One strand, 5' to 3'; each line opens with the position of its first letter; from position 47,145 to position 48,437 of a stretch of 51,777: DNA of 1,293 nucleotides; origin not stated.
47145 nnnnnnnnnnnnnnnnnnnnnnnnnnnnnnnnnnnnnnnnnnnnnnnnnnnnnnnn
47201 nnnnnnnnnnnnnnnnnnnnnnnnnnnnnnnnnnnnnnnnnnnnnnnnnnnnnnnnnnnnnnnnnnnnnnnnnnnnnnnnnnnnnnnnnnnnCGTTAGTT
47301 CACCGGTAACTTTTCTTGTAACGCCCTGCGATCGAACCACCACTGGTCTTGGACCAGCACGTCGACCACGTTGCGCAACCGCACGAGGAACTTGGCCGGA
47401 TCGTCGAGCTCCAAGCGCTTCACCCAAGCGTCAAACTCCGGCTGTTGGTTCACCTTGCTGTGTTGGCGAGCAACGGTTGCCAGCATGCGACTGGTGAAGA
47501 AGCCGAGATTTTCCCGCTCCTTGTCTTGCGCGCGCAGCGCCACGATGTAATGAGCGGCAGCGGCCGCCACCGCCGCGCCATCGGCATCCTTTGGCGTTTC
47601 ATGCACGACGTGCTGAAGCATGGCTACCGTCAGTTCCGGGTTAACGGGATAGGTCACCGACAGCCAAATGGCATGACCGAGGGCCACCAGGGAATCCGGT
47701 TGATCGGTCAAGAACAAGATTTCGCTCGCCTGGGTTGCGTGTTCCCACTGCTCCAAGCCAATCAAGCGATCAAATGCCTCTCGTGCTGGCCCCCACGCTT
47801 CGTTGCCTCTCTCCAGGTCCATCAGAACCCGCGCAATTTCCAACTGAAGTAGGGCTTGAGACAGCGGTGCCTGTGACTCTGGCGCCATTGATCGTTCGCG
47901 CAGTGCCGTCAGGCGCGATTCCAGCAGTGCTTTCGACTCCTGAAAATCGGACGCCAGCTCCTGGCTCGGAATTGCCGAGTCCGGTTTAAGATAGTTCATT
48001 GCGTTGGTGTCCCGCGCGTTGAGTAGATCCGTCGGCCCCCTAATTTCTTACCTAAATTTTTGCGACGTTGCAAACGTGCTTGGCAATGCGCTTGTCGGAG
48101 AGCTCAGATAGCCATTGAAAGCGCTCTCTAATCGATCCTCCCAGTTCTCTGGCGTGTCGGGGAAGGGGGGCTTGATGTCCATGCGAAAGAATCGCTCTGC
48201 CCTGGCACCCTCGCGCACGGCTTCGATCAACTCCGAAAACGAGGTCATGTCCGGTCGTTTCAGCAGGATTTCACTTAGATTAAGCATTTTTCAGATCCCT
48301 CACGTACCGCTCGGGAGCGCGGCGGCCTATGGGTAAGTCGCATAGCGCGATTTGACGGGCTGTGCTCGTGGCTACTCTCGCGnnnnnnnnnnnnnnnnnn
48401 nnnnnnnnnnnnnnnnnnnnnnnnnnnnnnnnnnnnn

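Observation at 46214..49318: Five-gene operon divergent from dsrAB: TauD-like dioxygenase, two unknowns, an orphan Cas6/Cmx6-like RAMP protein and a Cys-less DsrC/TusE homologue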

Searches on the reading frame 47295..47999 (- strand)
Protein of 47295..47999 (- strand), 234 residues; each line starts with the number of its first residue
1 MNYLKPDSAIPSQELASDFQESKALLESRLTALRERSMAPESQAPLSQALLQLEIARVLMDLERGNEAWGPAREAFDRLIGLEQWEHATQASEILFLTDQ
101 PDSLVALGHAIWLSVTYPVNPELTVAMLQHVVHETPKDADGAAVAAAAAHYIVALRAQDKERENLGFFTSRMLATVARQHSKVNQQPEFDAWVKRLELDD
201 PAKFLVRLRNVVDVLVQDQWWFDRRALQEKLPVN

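Call 3: search_protein_families(library=pfam, proteins=[window:47295-47999:-], max_evalue=0.01)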
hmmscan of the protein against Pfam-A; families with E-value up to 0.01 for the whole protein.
window:47295-47999:- (234 aa): 0 families

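Call 4: search_protein_families(library=ncbifam, proteins=[window:47295-47999:-], max_evalue=0.01)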
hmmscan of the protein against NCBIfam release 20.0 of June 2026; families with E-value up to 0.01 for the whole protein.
window:47295-47999:- (234 aa): 0 families

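Call 37: find_homologous_proteins(query=window:47295-47999:-, max_evalue=0.001)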
Query window:47295-47999:- (234 aa): 2220 proteins with E <= 0.001 among 3516 candidates; the best 120 are listed.
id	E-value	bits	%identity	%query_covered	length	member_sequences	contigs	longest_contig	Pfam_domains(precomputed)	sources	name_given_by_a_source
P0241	7.1e-142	489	97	100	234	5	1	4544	-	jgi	jgi:hypothetical protein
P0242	5.1e-135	466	91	100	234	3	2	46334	-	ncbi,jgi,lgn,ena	ncbi:MAG: hypothetical protein WAN46_09725 [Gammaproteobacteria bacterium]|jgi:hypothetical protein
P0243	8.2e-123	426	84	100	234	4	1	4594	-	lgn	-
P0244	7.5e-121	420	82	100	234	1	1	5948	-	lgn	-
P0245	1.7e-119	415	82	100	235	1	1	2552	-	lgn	-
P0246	6.0e-119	414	82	100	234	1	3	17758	-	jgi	jgi:hypothetical protein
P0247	9.1e-119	413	82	100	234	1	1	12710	-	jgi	jgi:hypothetical protein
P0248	9.5e-118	410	81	100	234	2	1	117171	-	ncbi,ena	-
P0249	2.1e-116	405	80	100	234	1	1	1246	-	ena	-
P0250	6.8e-114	397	80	100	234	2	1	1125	-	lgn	-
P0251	3.6e-112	392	76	100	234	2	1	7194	-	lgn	-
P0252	9.1e-104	364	82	87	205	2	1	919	-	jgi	jgi:hypothetical protein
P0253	9.1e-91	322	66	100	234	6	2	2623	-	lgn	-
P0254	8.5e-90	318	65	100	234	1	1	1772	-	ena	-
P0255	5.2e-88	313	63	100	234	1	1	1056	-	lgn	-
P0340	7.8e-77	276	58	100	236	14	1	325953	-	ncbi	-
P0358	1.7e-76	275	56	100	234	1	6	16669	-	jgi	jgi:response regulator RpfG family c-di-GMP phosphodiesterase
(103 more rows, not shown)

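Call 56: predict_structure(alignment_id=A4)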
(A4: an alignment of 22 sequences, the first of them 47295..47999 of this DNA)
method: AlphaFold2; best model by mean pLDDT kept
length: 234 residues; sequences in the alignment: 22
mean_pLDDT: 89.4   pTM: 0.83
mean pLDDT of the five models: 89.4, 89.2, 88.9, 88.2, 87.4
residues with pLDDT >= 90: 186; 70-90: 23; 50-70: 11; < 50: 14
segments of 3 or more residues with pLDDT < 50: 1-11
pLDDT, mean of each block of 10 residues (from residue 1): 34 55 91 92 90 98 96 98 96 96 96 94 97 90 97 95 97 95 95 96 95 93 85 51
secondary structure, 60 per line:
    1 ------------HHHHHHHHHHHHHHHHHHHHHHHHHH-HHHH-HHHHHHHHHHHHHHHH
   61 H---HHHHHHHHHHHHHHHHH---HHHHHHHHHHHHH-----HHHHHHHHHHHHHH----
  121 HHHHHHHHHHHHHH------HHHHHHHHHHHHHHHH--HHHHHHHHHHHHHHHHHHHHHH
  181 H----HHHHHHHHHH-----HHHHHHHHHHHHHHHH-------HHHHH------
elements in order: H13-38 H40-43 H45-61 H65-81 H85-97 H103-116 H121-134 H141-156 H159-181 H186-195 H201-216 H224-228

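Call 63: fold_search(model_id=the predicted structure, library=pdb)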
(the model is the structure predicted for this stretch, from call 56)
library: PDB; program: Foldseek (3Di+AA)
matches with E <= 10: 1212; with E <= 0.001: 0
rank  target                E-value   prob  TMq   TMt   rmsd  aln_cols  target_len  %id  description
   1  8g9j                  2.7e-02  0.91  0.23  0.25  14.9       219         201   17  Geometrically programmable nanomaterial construction using regularized protein building blocks (released 2024-03-13)
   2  4y6c                  5.5e-02  0.95  0.24  0.26  13.7       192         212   16  Q17M crystal structure of Podosopora anserina putative kinesin light chain nearly identical TPR-like repeats (released 2015-10-07)
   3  7ai4_B                5.5e-02  0.94  0.26  0.26  14.8       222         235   14  Crystal structure of the KLC1-TPR domain truncated from its nonTPR region ([A1-B6]-Delta-nonTPR fragment) (released 2021-10-06)
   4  4y6w                  6.0e-02  0.92  0.24  0.26  13.8       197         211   14  Crystal structure of Podosopora anserina putative kinesin light chain nearly identical TPR-like repeats (released 2015-10-07)
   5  7v1l_B                7.2e-02  0.90  0.26  0.27  23.5       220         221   12  Structure of sNASP core in complex with H3 alpha3 helix peptide (released 2022-04-20)
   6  7mwr_A                7.5e-02  0.99  0.32  0.35   9.6       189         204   16  Structure of De Novo designed beta sheet heterodimer LHD101A53/B4 (released 2022-01-19)
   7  9k7u_A                7.5e-02  0.98  0.24  0.37   8.7       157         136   19  Crystal structure of designed zinc-induced heterodimer Heter-Zn2-HEHE-22 (released 2025-10-29)
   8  9nlw_I                8.6e-02  0.69  0.21  0.18  18.6       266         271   14  Y20S (Sec18-Sec17-Sec9-Sso1-Snc1) EDTA - Class 6 (released 2025-10-01)
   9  7v1k                  9.0e-02  0.85  0.26  0.27  22.0       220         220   13  Apo structure of sNASP core (released 2022-04-20)
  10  3edt_D                9.4e-02  1.00  0.47  0.44   6.8       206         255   16  Crystal structure of the mutated S328N hKLC2 TPR domain (released 2009-02-10)
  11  6xr2_F                1.1e-01  0.80  0.21  0.28  14.1       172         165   20  Computationally designed right-handed alpha/alpha homotrimeric toroid with 3 repeats per subunit (released 2021-07-14)
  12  3ro3_A                1.1e-01  0.98  0.28  0.38  10.8       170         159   14  crystal structure of LGN/mInscuteable complex (released 2012-03-07)
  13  6x9o_B                1.2e-01  0.98  0.37  0.36  11.9       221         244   15  High resolution cryoEM structure of huntingtin in complex with HAP40 (released 2020-06-17)
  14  6zfg_B                1.3e-01  0.98  0.35  0.34  17.3       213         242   11  14-3-3 zeta chimera with 18E6 and fusicoccin (released 2021-02-17)
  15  9n22_I                1.3e-01  0.57  0.20  0.17  18.5       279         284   14  Y20S (Sec18-Sec17-Sec9-Sso1-Snc1) EDTA - Class 2 (released 2025-10-01)
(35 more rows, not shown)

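Call 118: find_encoding_contigs(protein=P0340, flank=6000, max_places=1)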
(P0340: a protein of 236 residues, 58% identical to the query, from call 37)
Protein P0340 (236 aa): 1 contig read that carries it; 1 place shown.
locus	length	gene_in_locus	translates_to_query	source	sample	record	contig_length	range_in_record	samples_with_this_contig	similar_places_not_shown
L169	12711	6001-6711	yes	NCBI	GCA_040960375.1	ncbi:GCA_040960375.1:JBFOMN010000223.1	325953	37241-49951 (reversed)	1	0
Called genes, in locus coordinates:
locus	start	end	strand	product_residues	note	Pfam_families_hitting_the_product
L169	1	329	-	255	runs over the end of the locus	PF02665:Nitrate_red_gam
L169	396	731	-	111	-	PF04358:DsrC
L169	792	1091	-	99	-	PF04077:DsrH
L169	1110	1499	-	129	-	PF02635:DsrE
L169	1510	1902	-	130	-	PF02635:DsrE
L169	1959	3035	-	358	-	PF03460:NIR_SIR_ferr, PF01077:NIR_SIR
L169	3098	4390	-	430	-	PF03460:NIR_SIR_ferr (faint), PF01077:NIR_SIR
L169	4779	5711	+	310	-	PF02668:TauD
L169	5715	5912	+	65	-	-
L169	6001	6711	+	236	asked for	-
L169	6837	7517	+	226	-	PF09559:Cas6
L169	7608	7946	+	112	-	PF04358:DsrC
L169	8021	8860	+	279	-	PF00581:Rhodanese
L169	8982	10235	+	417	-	PF03060:NMO, PF01180:DHO_dh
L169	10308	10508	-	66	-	-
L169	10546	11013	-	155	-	PF01641:SelR, PF24046:At4g08330 (faint)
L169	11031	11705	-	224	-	PF13640:2OG-FeII_Oxy_3, PF18331:PKHD_C (weak)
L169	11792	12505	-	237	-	PF01925:TauE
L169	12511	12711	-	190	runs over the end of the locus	PF13640:2OG-FeII_Oxy_3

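Call 119: find_encoding_contigs(protein=P0358, flank=6000, max_places=1)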
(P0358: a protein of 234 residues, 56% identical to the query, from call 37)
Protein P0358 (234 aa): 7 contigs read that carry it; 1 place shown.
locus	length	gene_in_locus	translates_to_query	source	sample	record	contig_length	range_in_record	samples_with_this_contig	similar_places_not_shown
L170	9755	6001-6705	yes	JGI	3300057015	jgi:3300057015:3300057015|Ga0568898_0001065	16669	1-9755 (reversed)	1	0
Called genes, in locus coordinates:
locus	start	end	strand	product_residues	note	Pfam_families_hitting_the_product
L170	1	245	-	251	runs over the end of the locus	PF02665:Nitrate_red_gam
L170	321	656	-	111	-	PF04358:DsrC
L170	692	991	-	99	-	PF04077:DsrH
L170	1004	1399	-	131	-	PF02635:DsrE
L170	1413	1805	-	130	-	PF02635:DsrE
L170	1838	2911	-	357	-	PF03460:NIR_SIR_ferr, PF01077:NIR_SIR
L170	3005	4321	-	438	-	PF03460:NIR_SIR_ferr (weak), PF01077:NIR_SIR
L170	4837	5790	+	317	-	PF02668:TauD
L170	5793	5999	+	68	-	-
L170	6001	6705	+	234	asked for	-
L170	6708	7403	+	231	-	PF09559:Cas6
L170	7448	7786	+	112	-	PF04358:DsrC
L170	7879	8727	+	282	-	PF00581:Rhodanese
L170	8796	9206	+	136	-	-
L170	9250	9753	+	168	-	?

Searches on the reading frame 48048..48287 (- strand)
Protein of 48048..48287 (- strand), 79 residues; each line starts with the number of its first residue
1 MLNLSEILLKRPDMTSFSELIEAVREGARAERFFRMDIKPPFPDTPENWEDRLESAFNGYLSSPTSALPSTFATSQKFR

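Call 3: search_protein_families(library=pfam, proteins=[window:48048-48287:-], max_evalue=0.01)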
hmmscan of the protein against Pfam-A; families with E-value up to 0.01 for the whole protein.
window:48048-48287:- (79 aa): 0 families

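Call 4: search_protein_families(library=ncbifam, proteins=[window:48048-48287:-], max_evalue=0.01)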
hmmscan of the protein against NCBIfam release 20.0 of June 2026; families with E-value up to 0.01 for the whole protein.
window:48048-48287:- (79 aa): 0 families

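Call 33: find_homologous_proteins(query=window:48048-48287:-, max_evalue=0.001)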
Query window:48048-48287:- (79 aa): 306 proteins with E <= 0.001 among 308 candidates; the best 120 are listed.
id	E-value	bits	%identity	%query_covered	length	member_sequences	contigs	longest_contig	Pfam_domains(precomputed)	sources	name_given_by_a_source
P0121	2.9e-34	134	94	85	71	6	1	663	-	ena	-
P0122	9.7e-28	113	85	78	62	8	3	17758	-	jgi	jgi:hypothetical protein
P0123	3.1e-27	112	85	78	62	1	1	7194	-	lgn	-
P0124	1.2e-26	110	84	78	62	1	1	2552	-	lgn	-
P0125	3.1e-26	108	82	78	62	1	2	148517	-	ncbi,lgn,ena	ncbi:MAG: sulfur relay protein DsrC [Gammaproteobacteria bacterium]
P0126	4.3e-25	105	82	77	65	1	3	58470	-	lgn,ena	-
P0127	7.7e-25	104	84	77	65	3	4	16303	-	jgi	jgi:hypothetical protein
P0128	1.2e-23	100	77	77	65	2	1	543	-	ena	-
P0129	2.0e-23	100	72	81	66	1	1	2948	-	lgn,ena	-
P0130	4.8e-23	98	79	77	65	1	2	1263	-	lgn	-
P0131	4.8e-23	98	75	77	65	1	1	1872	-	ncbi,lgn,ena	-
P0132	6.3e-23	98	78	75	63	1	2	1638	-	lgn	-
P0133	8.9e-23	97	75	80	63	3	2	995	-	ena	-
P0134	2.4e-22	96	76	75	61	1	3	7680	-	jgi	jgi:hypothetical protein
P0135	2.5e-22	96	77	77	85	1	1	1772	-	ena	-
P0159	8.6e-21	91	64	84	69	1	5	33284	-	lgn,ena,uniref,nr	uniref:Sulfur relay protein DsrC n=1 Tax=Candidatus Kentrum sp. FM TaxID=2126340 RepID=A0A450VLK0_9G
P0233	9.9e-18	81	66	77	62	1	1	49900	-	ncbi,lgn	ncbi:sulfur relay protein DsrC [Endothiovibrio diazotrophicus]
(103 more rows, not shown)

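Call 50: predict_structure(alignment_id=A3)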
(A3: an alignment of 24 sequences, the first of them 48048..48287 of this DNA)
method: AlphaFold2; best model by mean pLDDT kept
length: 79 residues; sequences in the alignment: 24
mean_pLDDT: 78.1   pTM: 0.58
mean pLDDT of the five models: 78.1, 77.9, 77.2, 76.2, 75.1
residues with pLDDT >= 90: 0; 70-90: 59; 50-70: 13; < 50: 7
segments of 3 or more residues with pLDDT < 50: 63-69
pLDDT, mean of each block of 10 residues (from residue 1): 86 87 87 86 87 83 49 58
secondary structure, 60 per line:
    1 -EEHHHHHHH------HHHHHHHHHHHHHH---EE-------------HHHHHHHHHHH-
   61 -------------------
elements in order: H4-10 H17-30 H49-59

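Call 54: fold_search(model_id=the predicted structure, library=pdb)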
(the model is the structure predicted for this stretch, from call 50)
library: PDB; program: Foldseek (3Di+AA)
matches with E <= 10: 15; with E <= 0.001: 0
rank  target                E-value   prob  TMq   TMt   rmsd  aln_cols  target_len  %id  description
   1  7n84_a                5.7e+00  0.04  0.21  0.03   9.2        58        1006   16  Double nuclear outer ring from the isolated yeast NPC (released 2022-01-26)
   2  3m0b                  6.5e+00  0.04  0.26  0.14  10.1        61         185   11  Ru-Porphyrin Protein Scaffolds for Sensing O2 (released 2010-04-14)
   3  9i2b_E                6.9e+00  0.04  0.29  0.15  10.9        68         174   16  SPIN90-Arp2/3 nucleated bidirectional actin filaments (released 2025-09-03)
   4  5a5t_L                6.9e+00  0.04  0.26  0.07  10.4        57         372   10  Structure of mammalian eIF3 in the context of the 43S preinitiation complex (released 2015-09-09)
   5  1fyz_F                6.9e+00  0.03  0.24  0.13  11.3        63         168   16  METHANE MONOOXYGENASE HYDROXYLASE, FORM II REDUCED BY SOAKING (released 2001-02-21)
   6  1qq3                  6.9e+00  0.02  0.25  0.21  12.8        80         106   19  THE SOLUTION STRUCTURE OF THE HEME BINDING VARIANT ARG98CYS OF OXIDIZED ESCHERICHIA COLI CYTOCHROME B562 (released 2000-05-24)
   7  1yq3_A                7.4e+00  0.02  0.22  0.05   9.3        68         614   13  Avian respiratory complex ii with oxaloacetate and ubiquinone (released 2005-12-20)
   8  1k8k_E                7.9e+00  0.04  0.29  0.15  10.7        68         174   16  Crystal Structure of Arp2/3 Complex (released 2001-12-07)
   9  7kma_H                7.9e+00  0.04  0.26  0.09   7.3        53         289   17  Crystal structure of eif2Balpha with a ligand. (released 2021-07-21)
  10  1u55_B                7.9e+00  0.03  0.22  0.12   8.0        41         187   12  Crystal structure of an oxygen binding H-NOX domain related to soluble guanylate cyclases (oxygen complex) (released 2004-08-31)
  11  1fz1_E                7.9e+00  0.03  0.24  0.13  11.3        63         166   16  METHANE MONOOXYGENASE HYDROXYLASE, FORM III OXIDIZED (released 2001-02-21)
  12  9dnm_A                8.4e+00  0.02  0.22  0.06  12.1        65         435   18  Structure of rat beta-arrestin 1 bound to allosteric inhibitor (released 2025-01-22)
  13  3eee_A                8.9e+00  0.02  0.25  0.13  10.1        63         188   11  Probing the function of heme distortion in the H-NOX family (released 2008-11-25)
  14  1y0z_A                9.5e+00  0.07  0.37  0.11   3.8        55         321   14  X-ray structure of gene product from Arabidopsis thaliana At3g21360 (released 2004-11-30)
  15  1e6y_E                9.5e+00  0.05  0.34  0.08  12.1        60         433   13  Methyl-coenzyme M reductase from Methanosarcina barkeri (released 2000-10-18)

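Call 107: find_encoding_contigs(protein=P0233, flank=7000, max_places=1)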
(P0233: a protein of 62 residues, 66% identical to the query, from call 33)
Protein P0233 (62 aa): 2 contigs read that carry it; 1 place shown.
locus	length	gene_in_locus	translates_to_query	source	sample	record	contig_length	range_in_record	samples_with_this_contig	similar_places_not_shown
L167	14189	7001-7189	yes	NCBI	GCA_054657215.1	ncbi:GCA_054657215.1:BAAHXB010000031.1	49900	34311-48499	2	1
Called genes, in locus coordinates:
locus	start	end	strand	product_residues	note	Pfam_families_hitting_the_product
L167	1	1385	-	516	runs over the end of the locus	PF13187:Fer4_9 (faint), PF13183:Fer4_8, PF13237:Fer4_10 (faint), PF13534:Fer4_17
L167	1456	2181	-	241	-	PF02665:Nitrate_red_gam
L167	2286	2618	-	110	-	PF04358:DsrC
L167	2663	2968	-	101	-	PF04077:DsrH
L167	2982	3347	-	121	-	PF02635:DsrE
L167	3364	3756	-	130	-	PF02635:DsrE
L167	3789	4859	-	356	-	PF03460:NIR_SIR_ferr, PF01077:NIR_SIR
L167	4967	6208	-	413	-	PF03460:NIR_SIR_ferr (weak), PF01077:NIR_SIR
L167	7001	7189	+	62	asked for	-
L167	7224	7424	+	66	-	PF22295:DUF6967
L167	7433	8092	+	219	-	PF09559:Cas6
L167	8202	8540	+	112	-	PF04358:DsrC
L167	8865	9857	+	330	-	PF02885:Glycos_trans_3N, PF00591:Glycos_transf_3 (weak)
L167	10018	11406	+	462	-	PF01656:CbiA, PF13500:AAA_26, PF07685:GATase_3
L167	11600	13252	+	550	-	PF00672:HAMP, PF01590:GAF, PF13185:GAF_2, PF13492:GAF_3, PF07730:HisKA_3, PF02518:HATPase_c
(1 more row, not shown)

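Call 108: find_encoding_contigs(protein=P0159, flank=7000, max_places=1)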
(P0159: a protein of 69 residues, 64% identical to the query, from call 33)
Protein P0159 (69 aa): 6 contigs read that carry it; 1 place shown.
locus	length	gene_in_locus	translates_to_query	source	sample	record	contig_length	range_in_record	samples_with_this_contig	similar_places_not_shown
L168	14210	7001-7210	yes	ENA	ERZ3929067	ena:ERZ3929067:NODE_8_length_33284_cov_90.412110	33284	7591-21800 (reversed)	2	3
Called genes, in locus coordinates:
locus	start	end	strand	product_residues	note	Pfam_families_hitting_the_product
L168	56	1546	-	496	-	PF13187:Fer4_9 (faint), PF13183:Fer4_8, PF13237:Fer4_10 (faint), PF13534:Fer4_17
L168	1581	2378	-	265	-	PF02665:Nitrate_red_gam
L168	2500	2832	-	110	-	PF04358:DsrC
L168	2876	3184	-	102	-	PF04077:DsrH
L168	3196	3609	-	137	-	PF02635:DsrE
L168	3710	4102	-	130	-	PF02635:DsrE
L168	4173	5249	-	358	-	PF03460:NIR_SIR_ferr, PF01077:NIR_SIR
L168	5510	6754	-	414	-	PF03460:NIR_SIR_ferr (weak), PF01077:NIR_SIR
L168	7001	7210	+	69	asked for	-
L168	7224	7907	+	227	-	PF09559:Cas6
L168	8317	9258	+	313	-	PF00005:ABC_tran, PF13304:AAA_21 (weak)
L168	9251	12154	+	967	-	PF12679:ABC2_membrane_2, PF12730:ABC2_membrane_4 (weak), PF12698:ABC2_membrane_3, PF23357:DUF7088, PF09822:ABC_transp_aux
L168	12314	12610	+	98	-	PF13650:Asp_protease_2 (weak), PF13975:gag-asp_proteas (weak)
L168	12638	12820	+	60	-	-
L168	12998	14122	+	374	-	PF03235:GmrSD_N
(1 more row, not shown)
